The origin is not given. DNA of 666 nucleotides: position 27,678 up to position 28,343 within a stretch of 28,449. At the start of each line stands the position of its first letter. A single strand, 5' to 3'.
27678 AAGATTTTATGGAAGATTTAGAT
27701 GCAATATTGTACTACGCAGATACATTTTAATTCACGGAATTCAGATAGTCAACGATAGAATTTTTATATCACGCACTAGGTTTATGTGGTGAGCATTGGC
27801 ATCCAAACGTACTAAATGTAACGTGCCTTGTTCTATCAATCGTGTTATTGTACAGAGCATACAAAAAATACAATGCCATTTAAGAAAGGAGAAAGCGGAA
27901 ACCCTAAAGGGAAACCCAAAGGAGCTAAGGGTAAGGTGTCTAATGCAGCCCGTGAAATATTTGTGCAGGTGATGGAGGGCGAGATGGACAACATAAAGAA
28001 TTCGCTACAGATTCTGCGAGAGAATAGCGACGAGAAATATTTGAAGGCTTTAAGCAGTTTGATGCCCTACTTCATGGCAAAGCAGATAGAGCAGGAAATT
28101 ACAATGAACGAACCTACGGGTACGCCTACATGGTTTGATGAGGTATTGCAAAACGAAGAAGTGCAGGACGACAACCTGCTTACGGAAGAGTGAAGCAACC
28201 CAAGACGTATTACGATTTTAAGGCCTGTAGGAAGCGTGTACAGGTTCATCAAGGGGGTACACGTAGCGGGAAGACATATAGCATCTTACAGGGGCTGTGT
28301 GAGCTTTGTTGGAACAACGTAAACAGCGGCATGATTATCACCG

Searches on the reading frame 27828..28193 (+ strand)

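Call 17: search_protein_families(library=pfam, proteins=[window:27828-28193:+], max_evalue=0.01)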
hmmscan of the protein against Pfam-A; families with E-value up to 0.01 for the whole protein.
window:27828-28193:+ (121 aa): 1 family
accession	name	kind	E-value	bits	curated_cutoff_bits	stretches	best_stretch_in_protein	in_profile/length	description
PF18932.5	DUF5681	-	4.8e-07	30.7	27.5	1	17-58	4-48/77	Family of unknown function (DUF5681)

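Call 32: search_protein_families(library=phrogs, proteins=[window:27828-28193:+], max_evalue=0.001)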
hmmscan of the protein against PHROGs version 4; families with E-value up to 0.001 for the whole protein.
window:27828-28193:+ (121 aa): 2 families
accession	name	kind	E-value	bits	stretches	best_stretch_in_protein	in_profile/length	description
phrog_26239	-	unknown function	0.00013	23.3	1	17-48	20-51/146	-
phrog_4114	-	unknown function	0.00021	22.3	1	13-39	5-31/123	-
